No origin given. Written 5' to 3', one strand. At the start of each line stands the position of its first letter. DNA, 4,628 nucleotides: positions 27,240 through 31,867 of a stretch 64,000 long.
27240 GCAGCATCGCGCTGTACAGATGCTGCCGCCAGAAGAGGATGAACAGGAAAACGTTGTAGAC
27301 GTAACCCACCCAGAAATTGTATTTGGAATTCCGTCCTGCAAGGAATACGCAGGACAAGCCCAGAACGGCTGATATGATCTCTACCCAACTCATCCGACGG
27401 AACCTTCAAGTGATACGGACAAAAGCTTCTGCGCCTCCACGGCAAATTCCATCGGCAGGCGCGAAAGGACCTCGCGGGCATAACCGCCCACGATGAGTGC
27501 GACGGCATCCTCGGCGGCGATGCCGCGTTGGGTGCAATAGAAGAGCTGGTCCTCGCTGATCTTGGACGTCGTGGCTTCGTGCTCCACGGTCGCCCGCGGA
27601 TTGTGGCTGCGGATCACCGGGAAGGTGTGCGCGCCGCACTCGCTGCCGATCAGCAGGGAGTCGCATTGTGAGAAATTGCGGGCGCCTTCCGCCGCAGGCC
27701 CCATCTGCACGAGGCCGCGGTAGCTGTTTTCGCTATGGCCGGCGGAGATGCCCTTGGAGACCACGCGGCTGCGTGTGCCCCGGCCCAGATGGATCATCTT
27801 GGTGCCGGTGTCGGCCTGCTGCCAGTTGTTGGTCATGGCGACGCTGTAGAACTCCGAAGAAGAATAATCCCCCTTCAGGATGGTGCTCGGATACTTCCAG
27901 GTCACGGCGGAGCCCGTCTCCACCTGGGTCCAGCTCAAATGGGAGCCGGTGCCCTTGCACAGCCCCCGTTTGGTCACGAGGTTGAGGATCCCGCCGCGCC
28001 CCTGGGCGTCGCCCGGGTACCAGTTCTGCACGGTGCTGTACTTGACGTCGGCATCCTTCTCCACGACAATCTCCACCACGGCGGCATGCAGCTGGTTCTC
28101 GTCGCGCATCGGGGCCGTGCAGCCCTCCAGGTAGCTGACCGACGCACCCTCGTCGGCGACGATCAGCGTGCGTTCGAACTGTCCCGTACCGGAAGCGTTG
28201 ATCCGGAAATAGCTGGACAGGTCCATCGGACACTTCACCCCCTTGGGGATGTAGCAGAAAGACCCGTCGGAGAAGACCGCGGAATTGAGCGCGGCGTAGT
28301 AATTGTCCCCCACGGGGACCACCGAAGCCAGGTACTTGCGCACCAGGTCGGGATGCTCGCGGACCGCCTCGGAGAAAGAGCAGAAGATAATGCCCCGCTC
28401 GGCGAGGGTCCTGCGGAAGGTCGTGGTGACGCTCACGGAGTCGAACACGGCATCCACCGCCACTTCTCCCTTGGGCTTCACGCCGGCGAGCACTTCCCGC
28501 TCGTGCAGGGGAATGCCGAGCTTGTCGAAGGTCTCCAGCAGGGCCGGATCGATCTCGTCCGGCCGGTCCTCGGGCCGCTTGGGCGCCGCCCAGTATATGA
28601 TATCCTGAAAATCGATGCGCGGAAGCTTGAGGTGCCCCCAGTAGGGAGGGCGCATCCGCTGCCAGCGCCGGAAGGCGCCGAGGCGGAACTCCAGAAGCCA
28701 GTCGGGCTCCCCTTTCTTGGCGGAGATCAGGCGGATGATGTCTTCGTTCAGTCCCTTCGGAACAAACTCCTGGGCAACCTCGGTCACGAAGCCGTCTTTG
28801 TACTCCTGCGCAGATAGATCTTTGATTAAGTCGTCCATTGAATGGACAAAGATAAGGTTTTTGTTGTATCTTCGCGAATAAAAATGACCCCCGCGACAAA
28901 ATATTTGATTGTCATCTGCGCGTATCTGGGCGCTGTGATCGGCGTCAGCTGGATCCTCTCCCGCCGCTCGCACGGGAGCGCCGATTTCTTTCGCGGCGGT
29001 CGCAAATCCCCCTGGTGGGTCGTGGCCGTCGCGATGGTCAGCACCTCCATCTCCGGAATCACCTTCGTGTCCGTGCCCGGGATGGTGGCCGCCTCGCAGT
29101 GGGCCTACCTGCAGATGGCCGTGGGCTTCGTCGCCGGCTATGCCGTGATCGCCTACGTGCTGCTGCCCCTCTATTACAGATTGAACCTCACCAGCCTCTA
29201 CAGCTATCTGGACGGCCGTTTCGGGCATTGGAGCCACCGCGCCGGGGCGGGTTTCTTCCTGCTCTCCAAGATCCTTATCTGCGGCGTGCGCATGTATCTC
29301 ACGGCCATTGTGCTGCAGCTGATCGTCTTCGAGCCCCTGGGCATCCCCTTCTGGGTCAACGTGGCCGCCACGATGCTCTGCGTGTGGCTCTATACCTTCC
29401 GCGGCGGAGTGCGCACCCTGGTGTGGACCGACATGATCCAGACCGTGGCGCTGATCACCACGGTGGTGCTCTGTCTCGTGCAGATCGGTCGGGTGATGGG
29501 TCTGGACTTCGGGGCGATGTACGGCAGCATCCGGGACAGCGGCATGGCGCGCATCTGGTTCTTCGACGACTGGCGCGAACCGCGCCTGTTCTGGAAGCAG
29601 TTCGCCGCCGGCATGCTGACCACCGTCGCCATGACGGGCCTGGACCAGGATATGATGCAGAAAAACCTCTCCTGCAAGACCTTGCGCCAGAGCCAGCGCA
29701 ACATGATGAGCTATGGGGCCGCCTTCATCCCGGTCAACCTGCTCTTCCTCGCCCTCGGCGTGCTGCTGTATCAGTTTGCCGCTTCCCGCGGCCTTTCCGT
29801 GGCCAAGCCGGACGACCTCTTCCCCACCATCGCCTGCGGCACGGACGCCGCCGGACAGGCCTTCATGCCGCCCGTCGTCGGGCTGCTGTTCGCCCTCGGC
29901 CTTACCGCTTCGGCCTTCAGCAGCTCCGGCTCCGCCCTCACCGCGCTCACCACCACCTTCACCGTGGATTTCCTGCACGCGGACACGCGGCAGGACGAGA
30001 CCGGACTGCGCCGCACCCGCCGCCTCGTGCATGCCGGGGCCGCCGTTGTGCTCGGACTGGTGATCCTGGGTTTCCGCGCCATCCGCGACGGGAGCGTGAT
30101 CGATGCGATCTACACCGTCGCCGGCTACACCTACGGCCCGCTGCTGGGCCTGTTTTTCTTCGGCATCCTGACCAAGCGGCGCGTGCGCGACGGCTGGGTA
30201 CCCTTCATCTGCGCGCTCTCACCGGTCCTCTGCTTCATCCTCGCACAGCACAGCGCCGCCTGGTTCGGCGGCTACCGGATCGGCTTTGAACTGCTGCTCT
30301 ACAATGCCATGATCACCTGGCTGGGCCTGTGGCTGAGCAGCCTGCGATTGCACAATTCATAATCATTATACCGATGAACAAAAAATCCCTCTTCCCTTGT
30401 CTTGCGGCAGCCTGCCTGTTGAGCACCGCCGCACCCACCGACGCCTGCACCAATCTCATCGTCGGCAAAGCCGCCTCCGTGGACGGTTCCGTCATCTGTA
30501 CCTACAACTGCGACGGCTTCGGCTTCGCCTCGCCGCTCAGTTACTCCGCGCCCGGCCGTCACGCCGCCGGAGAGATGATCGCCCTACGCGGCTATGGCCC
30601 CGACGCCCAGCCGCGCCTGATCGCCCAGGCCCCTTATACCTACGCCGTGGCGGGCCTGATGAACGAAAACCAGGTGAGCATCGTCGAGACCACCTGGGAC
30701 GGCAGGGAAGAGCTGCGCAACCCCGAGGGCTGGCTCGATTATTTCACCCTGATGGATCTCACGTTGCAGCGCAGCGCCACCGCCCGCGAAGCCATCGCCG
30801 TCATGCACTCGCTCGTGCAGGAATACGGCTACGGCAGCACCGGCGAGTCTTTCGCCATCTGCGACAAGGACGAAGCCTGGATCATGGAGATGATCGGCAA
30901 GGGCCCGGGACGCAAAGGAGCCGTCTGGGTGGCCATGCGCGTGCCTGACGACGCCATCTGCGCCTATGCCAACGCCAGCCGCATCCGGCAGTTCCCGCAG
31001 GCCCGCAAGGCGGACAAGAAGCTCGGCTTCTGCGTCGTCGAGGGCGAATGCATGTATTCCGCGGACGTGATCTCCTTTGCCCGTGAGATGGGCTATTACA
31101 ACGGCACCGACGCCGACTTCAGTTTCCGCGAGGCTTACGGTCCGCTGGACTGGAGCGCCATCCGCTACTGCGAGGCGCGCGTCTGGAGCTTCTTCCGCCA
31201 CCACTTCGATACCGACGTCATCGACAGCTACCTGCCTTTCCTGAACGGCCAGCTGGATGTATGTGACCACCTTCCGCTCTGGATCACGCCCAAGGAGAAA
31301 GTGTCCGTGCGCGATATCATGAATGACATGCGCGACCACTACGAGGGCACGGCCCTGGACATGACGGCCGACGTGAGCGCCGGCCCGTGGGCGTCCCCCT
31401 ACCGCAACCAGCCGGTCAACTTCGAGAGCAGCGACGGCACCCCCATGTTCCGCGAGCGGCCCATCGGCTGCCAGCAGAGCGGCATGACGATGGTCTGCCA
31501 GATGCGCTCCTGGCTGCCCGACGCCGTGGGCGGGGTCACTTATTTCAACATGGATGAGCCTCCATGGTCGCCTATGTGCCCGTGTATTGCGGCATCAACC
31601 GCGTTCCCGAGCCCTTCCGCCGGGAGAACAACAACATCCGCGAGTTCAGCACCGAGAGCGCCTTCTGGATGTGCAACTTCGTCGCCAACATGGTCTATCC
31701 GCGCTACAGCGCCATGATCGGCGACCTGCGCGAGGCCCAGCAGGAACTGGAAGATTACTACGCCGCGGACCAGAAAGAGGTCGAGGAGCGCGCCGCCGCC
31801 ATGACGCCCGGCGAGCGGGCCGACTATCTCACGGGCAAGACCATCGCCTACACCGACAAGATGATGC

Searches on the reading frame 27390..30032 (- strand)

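Call 11: search_protein_families(library=pfam, proteins=[window:27390-30032:-])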
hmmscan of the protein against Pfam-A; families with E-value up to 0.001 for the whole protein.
window:27390-30032:- (880 aa): 2 families
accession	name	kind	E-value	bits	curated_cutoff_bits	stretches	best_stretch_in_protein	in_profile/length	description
PF01458.23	SUFBD_core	-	6.6e-73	245.4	27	1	609-850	1-231/232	SUF system FeS cluster assembly, SufBD core domain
PF19295.5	SufBD_N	-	3.1e-10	40.4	23.5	1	542-601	107-166/172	SufBD protein N-terminal region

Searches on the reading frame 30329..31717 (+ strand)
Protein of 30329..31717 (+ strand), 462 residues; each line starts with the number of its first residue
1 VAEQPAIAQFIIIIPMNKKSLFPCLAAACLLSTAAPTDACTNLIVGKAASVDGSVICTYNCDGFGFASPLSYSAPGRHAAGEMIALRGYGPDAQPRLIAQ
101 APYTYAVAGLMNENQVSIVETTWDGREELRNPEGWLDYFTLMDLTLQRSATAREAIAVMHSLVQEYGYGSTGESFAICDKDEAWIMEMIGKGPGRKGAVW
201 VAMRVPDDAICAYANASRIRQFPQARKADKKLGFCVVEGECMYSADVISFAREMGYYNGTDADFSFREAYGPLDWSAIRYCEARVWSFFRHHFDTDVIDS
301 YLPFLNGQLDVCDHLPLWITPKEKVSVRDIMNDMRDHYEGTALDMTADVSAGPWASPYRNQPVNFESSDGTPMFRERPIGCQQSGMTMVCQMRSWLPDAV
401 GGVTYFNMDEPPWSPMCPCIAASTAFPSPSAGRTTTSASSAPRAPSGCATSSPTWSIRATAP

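Call 11: search_protein_families(library=pfam, proteins=[window:30329-31717:+])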
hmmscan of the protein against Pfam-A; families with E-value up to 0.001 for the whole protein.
window:30329-31717:+ (462 aa): 1 family
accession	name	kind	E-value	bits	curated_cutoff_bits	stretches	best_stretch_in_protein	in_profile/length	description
PF03577.20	Peptidase_C69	-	7.9e-70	236.3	23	2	97-428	77-360/402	Peptidase family C69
